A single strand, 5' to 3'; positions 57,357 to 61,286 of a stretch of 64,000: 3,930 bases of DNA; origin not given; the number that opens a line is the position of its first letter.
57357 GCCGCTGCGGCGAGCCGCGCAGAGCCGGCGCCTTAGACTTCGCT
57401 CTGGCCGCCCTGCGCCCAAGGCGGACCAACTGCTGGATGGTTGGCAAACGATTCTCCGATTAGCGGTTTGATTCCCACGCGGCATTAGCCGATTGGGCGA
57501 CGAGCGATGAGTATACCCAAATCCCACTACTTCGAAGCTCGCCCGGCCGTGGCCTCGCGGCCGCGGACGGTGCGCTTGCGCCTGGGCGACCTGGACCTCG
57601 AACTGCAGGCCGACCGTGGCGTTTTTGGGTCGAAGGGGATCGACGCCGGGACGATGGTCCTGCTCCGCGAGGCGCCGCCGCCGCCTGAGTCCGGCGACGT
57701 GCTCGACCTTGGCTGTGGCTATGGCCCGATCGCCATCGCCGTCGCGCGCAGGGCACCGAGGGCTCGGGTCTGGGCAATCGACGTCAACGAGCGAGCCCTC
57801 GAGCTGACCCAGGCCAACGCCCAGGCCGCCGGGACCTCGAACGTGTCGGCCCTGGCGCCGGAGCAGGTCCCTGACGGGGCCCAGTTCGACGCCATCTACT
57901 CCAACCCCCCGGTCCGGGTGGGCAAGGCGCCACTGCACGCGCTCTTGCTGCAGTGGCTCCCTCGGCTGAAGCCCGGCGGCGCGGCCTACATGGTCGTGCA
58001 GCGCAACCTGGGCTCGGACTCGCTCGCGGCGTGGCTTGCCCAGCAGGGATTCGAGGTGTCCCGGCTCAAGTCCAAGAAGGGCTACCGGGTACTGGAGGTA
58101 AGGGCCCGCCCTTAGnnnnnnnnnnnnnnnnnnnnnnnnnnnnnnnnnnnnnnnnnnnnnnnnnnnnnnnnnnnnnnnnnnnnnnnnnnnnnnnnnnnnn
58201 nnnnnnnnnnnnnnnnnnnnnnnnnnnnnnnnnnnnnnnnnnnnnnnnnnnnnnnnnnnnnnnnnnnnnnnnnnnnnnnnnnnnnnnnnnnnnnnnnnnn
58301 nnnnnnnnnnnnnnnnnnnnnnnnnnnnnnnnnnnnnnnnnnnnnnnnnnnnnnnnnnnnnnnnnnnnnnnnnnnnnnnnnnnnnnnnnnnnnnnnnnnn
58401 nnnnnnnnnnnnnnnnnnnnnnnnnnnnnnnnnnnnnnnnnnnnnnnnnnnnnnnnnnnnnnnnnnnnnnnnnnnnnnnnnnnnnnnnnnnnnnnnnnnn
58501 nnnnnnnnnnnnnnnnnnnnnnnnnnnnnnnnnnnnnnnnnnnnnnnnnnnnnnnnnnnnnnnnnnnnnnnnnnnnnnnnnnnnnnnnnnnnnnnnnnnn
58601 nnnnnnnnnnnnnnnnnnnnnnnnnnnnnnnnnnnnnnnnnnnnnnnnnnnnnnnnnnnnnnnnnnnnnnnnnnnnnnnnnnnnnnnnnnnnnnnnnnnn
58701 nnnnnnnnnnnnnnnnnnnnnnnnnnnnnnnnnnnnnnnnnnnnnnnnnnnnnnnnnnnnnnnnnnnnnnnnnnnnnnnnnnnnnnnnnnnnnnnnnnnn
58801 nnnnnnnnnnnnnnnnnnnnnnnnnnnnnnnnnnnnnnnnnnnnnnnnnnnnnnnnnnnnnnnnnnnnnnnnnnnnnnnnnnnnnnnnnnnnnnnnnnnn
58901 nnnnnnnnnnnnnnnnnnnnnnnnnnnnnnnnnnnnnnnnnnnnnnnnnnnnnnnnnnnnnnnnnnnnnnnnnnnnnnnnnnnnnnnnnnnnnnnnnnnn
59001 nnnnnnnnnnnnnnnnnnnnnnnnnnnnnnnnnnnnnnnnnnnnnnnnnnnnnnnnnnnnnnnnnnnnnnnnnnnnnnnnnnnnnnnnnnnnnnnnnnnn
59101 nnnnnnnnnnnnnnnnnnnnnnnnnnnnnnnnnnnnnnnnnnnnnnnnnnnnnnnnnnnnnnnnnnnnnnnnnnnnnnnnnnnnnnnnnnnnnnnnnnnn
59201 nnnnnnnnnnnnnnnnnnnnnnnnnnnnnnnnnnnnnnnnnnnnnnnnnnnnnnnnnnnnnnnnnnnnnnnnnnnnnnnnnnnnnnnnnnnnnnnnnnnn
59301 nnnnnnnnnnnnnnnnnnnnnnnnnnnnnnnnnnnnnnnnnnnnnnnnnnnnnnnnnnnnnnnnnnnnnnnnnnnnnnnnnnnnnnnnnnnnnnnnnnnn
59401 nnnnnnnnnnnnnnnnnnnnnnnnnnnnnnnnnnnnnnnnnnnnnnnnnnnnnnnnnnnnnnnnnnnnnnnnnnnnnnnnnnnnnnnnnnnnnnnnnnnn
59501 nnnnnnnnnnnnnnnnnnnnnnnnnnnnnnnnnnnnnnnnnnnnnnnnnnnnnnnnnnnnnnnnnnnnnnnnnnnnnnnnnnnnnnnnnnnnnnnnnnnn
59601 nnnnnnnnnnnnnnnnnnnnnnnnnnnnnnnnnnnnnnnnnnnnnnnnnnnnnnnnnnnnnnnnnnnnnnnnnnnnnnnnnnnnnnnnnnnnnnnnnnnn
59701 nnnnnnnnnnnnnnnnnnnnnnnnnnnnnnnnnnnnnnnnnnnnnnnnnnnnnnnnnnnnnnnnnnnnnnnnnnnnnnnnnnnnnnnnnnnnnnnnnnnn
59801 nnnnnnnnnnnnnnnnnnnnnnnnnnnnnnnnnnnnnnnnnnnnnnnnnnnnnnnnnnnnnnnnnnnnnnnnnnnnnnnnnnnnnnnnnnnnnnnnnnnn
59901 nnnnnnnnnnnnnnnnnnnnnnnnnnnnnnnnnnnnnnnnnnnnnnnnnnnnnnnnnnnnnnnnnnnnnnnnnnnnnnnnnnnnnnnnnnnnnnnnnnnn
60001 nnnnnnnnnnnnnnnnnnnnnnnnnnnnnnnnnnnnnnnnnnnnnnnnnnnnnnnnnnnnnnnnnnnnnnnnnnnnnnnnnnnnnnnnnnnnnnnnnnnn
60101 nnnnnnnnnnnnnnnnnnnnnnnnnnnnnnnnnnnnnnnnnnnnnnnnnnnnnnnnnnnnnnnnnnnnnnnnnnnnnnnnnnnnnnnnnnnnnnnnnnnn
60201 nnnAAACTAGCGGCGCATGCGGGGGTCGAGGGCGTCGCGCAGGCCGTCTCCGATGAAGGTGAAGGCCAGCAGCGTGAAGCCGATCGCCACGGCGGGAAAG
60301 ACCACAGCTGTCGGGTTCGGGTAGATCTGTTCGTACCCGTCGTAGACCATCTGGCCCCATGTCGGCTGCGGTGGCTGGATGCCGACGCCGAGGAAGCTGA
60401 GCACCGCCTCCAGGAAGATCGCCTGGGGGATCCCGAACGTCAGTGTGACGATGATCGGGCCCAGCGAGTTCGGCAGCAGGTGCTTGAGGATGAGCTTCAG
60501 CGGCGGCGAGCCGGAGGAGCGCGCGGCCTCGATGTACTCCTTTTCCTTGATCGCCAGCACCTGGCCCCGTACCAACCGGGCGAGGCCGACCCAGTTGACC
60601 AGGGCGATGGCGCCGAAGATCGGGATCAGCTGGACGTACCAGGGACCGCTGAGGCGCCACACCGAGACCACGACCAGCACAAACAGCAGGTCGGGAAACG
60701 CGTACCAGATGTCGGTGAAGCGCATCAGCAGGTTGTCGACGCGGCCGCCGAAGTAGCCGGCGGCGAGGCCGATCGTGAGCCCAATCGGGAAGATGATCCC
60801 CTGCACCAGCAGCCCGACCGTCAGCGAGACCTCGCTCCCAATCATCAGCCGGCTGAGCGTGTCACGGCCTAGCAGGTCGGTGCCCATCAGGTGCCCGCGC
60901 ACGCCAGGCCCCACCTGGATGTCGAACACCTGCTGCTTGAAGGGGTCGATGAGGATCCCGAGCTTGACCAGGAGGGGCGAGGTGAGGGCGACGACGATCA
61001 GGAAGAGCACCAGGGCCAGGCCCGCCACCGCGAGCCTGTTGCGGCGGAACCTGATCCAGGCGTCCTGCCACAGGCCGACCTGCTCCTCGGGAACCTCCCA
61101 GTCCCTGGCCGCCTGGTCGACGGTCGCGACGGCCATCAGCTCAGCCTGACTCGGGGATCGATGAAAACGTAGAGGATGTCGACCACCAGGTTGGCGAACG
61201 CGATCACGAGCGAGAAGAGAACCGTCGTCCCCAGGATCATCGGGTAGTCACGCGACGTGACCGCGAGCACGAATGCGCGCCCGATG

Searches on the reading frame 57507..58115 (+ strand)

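Call 32: search_protein_families(library=pfam, proteins=[window:57507-58115:+], max_evalue=0.0001)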
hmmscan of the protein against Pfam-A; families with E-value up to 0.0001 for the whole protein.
window:57507-58115:+ (202 aa): 8 families
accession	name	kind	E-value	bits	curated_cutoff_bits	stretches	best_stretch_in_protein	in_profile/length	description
PF05175.20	MTS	-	8.5e-31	107.3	23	1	31-196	2-169/170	Methyltransferase small domain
PF13649.12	Methyltransf_25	-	8.7e-13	49.2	27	1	65-158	1-97/97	Methyltransferase domain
PF13847.12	Methyltransf_31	-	4.5e-09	36.6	27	1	64-117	6-60/145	Methyltransferase domain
PF13489.12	Methyltransf_23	-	1.7e-08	34.8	27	1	52-175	13-130/164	Methyltransferase domain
PF08242.18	Methyltransf_12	-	3e-08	34.7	30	1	66-158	1-96/98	Methyltransferase domain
PF08241.18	Methyltransf_11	-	8.1e-08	33.2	21.2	1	66-160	1-93/95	Methyltransferase domain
PF06325.19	PrmA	-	9.4e-08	32.3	22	1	64-194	164-289/296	Ribosomal protein L11 methyltransferase (PrmA)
PF03602.21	Cons_hypoth95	-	8.8e-05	22.7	24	0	62-162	42-150/182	Conserved hypothetical protein 95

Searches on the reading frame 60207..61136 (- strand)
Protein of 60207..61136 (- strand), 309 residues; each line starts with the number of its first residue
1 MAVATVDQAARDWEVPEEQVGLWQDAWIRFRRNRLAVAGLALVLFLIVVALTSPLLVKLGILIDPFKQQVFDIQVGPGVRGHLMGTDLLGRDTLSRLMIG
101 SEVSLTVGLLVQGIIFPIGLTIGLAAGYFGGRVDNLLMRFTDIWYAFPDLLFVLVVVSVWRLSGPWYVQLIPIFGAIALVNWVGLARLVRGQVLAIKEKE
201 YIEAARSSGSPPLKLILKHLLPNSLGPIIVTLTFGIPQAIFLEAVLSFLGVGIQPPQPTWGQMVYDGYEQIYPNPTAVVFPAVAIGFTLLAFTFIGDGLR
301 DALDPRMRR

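Call 32: search_protein_families(library=pfam, proteins=[window:60207-61136:-], max_evalue=0.0001)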
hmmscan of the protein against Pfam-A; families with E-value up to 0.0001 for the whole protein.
window:60207-61136:- (309 aa): 2 families
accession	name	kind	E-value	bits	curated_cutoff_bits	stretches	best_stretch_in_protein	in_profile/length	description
PF00528.27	BPD_transp_1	-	3.3e-35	121.9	26.4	1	119-309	1-184/184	Binding-protein-dependent transport system inner membrane component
PF12911.12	OppC_N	-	4.7e-13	49.2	23.9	1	22-57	2-37/53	N-terminal TM domain of oligopeptide transport permease C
